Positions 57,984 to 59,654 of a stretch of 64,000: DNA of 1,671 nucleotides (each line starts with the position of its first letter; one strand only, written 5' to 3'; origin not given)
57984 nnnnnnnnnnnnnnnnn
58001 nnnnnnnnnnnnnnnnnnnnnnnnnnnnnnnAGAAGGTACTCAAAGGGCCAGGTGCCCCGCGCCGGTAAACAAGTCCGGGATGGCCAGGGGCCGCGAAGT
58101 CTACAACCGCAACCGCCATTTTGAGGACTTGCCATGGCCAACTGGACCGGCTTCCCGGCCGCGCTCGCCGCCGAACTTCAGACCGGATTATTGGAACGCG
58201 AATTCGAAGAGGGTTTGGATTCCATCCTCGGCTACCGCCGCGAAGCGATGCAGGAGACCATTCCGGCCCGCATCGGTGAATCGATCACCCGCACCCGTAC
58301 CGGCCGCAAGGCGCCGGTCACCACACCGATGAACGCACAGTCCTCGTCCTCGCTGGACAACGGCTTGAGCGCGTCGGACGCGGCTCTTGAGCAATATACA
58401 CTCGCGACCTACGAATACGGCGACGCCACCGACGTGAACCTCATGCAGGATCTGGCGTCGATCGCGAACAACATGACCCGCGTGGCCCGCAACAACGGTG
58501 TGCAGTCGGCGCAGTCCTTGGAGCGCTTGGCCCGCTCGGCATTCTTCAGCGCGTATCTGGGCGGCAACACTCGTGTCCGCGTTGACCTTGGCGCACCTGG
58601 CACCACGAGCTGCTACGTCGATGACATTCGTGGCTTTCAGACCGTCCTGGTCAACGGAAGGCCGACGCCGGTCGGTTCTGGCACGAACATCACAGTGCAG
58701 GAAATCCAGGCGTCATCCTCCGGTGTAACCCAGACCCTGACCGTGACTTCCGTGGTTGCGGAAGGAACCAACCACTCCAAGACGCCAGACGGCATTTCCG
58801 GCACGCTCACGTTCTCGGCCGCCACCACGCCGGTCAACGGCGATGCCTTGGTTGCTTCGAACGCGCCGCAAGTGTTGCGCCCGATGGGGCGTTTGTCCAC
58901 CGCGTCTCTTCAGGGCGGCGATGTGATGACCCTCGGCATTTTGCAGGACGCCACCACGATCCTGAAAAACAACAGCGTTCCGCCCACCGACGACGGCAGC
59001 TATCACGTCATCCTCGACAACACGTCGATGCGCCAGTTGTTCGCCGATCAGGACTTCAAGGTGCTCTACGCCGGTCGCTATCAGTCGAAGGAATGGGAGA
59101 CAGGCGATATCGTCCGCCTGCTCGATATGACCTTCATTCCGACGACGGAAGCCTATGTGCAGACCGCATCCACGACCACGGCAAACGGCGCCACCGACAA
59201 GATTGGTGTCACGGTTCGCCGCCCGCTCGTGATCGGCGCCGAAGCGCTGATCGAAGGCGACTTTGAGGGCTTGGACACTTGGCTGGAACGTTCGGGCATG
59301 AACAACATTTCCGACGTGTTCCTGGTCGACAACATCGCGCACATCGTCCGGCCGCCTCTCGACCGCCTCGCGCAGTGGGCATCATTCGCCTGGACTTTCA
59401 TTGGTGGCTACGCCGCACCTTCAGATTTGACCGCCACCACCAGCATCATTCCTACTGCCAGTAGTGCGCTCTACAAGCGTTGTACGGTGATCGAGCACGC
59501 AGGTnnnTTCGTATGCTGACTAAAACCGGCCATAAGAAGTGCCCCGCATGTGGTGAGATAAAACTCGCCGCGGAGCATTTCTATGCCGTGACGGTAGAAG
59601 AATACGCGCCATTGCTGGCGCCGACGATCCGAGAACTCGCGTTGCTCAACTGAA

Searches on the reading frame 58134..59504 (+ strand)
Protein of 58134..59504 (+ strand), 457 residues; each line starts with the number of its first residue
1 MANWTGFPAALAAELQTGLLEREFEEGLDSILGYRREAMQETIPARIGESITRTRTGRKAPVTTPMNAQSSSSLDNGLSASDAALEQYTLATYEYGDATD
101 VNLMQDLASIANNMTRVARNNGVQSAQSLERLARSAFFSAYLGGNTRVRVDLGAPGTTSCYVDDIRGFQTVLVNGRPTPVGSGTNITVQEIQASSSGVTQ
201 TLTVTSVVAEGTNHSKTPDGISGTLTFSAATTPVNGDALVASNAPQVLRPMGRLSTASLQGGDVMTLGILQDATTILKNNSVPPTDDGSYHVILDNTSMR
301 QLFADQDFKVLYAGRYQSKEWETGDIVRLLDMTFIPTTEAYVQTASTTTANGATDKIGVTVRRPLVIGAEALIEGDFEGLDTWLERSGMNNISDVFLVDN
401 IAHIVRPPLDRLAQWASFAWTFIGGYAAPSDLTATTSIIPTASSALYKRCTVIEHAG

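Call 13: search_protein_families(library=phrogs, proteins=[window:58134-59504:+], max_evalue=0.001)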
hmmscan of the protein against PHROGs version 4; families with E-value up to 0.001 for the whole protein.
window:58134-59504:+ (457 aa): 1 family
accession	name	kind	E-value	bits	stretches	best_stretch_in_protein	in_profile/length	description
phrog_1357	-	head and packaging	1.2e-24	87.9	1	6-445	23-350/356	major head protein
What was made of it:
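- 58134..59507 (+): Major capsid protein (457 aa). It was used as an independent marker to sample the phage lineage. phrog_1357 E=1.2e-24 (call 13).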

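Call 54: find_related_loci(query=A4, collection=genome_contigs, flank=10000)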
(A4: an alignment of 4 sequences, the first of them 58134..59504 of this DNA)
Query A4 (457 aa) in genome_contigs; peptide patterns used: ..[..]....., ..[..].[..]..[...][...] (x = any residue, [..] = any of these).
227 stretches matched a pattern; 112 encode a relative of the query (tblastn E <= 1e-3); the best 80 are kept; 80 distinct loci.
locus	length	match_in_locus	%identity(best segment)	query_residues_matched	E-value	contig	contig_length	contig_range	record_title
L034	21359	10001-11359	64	4-457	0e+0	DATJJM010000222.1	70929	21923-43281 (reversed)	MAG TPA_asm: Acetobacteraceae bacterium isolate SMAG_U15566 k141_5412616, whole genome shotgun sequence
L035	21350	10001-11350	52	4-457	3e-148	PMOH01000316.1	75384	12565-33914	MAG: Deltaproteobacteria bacterium isolate palsa_1089 73.20110600_P1M.15_contig_6609, whole genome shotgun sequence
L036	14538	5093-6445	50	7-455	2e-135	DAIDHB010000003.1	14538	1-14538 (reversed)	MAG TPA_asm: Planctomycetales bacterium isolate clean336 k141_197201, whole genome shotgun sequence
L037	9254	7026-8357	47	7-456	4e-111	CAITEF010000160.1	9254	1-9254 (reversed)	MAG: uncultured Rhodospirillales bacterium isolate AlinenLipids_bin-0429 genome assembly, contig: bin-0429:160/697, whol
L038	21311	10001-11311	44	7-454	3e-108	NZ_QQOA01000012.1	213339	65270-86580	Paraburkholderia phosphatilytica strain 7QSK02 scaffold12, whole genome shotgun sequence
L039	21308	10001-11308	43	7-457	1e-106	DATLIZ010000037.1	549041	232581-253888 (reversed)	MAG TPA_asm: Aliidongia sp. isolate SMAG_U13682 k141_40620, whole genome shotgun sequence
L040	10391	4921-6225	44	7-457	3e-106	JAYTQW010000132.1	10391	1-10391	MAG: Rhodospirillales bacterium isolate GFS_4714 GFS_4714_131, whole genome shotgun sequence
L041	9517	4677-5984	45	7-457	2e-105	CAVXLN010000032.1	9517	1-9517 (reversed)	MAG: uncultured Alphaproteobacteria bacterium isolate MFD04540.bin.1.145 genome assembly, contig: contig_68324, whole ge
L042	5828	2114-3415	45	7-457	2e-104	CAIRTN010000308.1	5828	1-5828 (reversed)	MAG: uncultured Rhodospirillales bacterium isolate Umea2_bin-1848 genome assembly, contig: bin-1848:308/477, whole genom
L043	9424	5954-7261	44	7-457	4e-104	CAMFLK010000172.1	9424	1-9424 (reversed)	MAG: uncultured Rhodospirillales bacterium isolate SRR12456168_bin.10_metaWRAP_v1.3_MAG genome assembly, contig: ERZ1228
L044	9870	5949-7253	44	7-457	9e-104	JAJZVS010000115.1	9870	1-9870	MAG: Proteobacteria bacterium isolate SKS5.bin64 NODE_13275_length_9870_cov_2.673407, whole genome shotgun sequence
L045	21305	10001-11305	43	7-457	6e-104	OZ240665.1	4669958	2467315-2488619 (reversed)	MAG: Acetobacteraceae bacterium isolate d3c8131d-1dcd-4663-b4fa-eff15097b5cf genome assembly, chromosome: 1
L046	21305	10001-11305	43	7-457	5e-103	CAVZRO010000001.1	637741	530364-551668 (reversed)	MAG: uncultured proteobacterium isolate MFD05705.bin.1.193 genome assembly, contig: contig_10735, whole genome shotgun s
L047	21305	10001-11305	44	7-457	4e-103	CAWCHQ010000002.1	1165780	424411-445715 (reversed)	MAG: uncultured proteobacterium isolate MFD09603.bin.1.317 genome assembly, contig: contig_16513, whole genome shotgun s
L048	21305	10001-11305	43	7-457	1e-102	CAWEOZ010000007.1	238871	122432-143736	MAG: uncultured proteobacterium isolate MFD04463.bin.2.144 genome assembly, contig: contig_24463, whole genome shotgun s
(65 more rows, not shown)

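Call 55: find_related_loci(query=A4, collection=viral_contigs, flank=10000)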
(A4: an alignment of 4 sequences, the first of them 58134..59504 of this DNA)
Query A4 (457 aa) in viral_contigs; peptide patterns used: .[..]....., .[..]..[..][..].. (x = any residue, [..] = any of these).
160 stretches matched a pattern; 34 encode a relative of the query (tblastn E <= 1e-3); 33 distinct loci.
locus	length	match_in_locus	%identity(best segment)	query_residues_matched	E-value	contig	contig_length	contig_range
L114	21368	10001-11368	64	1-457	0e+0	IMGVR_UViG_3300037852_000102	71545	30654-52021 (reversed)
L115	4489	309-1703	63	1-457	0e+0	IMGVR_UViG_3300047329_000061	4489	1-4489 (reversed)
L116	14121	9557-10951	63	4-457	0e+0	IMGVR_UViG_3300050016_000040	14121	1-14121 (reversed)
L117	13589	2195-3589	62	1-457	0e+0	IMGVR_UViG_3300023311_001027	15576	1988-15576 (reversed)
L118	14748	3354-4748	64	1-457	0e+0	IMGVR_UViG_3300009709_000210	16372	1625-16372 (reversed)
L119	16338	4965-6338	63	1-457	0e+0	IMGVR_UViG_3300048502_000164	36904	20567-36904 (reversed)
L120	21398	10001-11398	61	1-457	0e+0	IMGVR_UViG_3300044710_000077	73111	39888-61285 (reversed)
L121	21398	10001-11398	60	1-457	0e+0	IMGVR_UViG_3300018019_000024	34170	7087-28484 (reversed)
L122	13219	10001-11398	60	1-457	0e+0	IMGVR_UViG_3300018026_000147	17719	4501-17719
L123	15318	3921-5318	60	1-457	0e+0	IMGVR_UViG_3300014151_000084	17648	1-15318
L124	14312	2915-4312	60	1-457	0e+0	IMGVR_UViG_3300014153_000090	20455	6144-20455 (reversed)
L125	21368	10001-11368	60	1-457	0e+0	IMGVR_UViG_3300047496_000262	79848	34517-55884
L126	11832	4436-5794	64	4-457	0e+0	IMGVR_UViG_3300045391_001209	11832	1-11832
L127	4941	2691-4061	61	1-457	0e+0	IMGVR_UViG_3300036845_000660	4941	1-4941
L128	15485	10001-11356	59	1-457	3e-180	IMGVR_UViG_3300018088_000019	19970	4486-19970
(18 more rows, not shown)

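Call 80: search_dna_similar(query=window:58134-59504:+, collection=phages, mode=protein, max_evalue=1e-10, max_rows=30)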
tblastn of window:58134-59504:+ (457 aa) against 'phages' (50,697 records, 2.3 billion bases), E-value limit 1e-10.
Records with a match: 7; places in all: 7; records where one place covers at least 80% of the query: 7.
Best place of each record, by identity: <60% 7.
By first word of the organism name: Ralstonia 4; Komagataeibacter 2; Streptomyces 1.
By host as written in the record: Ralstonia pseudosolanacearum I-31 (MT043) 3; Ralstonia pseudosolanacearum I-31 (MT035) 1; Komagataeibacter xylinus NBRC 13772 1; Komagataeibacter xylinus NBRC 13773 1; Streptomyces lividans JI 1326 1.
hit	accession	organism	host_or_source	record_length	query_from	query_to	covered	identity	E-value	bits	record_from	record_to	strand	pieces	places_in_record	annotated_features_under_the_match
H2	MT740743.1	Ralstonia phage Hyacinthe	Ralstonia pseudosolanacearum I-31 ...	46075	5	455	99%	48.3%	6e-104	345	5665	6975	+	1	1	major capsid protein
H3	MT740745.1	Ralstonia phage Raharianne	Ralstonia pseudosolanacearum I-31 ...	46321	5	455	99%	48.3%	6e-104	345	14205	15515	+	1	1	major capsid protein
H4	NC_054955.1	Ralstonia phage Raharianne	Ralstonia pseudosolanacearum I-31 ...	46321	5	455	99%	48.3%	6e-104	345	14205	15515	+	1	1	major head protein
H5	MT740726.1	Ralstonia phage Albius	Ralstonia pseudosolanacearum I-31 ...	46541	5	455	99%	48.3%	6e-104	345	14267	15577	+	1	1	major capsid protein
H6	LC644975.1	Komagataeibacter phage phiKX1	Komagataeibacter xylinus NBRC 13772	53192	7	457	99%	41.1%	4e-77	268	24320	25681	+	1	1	phage coat protein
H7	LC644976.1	Komagataeibacter phage phiKX2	Komagataeibacter xylinus NBRC 13773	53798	7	457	99%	41.1%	4e-77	268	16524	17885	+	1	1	phage coat protein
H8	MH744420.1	Streptomyces phage Kromp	Streptomyces lividans JI 1326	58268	5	456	99%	30.6%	1e-45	176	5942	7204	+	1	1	7: major capsid protein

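Call 81: get_annotated_region(hit=H2, flank=6000)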
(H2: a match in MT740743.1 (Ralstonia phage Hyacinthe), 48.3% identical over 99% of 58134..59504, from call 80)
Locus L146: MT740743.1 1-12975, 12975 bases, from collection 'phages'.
description: Ralstonia phage Hyacinthe, complete genome.
organism: Ralstonia phage Hyacinthe (NCBI taxid 2759731)
taxonomy: Viruses; Duplodnaviria; Heunggongvirae; Uroviricota; Caudoviricetes; Rahariannevirus; Rahariannevirus raharianne
host: Ralstonia pseudosolanacearum I-31 (MT035); source: aubergine plant field; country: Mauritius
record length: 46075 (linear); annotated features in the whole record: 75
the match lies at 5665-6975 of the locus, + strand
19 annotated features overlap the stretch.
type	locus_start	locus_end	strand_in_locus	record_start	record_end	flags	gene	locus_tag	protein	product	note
CDS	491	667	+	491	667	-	-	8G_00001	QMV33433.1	hypothetical protein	-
CDS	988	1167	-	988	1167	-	-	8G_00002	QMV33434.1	hypothetical protein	-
CDS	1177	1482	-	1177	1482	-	-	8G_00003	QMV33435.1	hypothetical protein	-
CDS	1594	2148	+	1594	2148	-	-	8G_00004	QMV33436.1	hypothetical protein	-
CDS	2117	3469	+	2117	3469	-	-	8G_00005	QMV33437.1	terminase large subunit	-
CDS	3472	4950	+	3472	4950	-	-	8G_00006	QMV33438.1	portal protein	-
CDS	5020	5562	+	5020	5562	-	-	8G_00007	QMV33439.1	hypothetical protein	-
CDS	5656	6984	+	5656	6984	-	-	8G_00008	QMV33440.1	major capsid protein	-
CDS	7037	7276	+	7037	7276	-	-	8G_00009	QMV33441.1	hypothetical protein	-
CDS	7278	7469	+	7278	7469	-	-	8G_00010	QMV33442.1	hypothetical protein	-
CDS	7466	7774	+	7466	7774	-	-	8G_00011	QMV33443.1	hypothetical protein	-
CDS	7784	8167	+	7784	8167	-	-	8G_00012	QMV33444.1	hypothetical protein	-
CDS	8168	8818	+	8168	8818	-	-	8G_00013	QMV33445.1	hypothetical protein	-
CDS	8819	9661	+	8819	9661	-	-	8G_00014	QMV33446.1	hypothetical protein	-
CDS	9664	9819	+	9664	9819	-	-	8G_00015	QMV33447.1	hypothetical protein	-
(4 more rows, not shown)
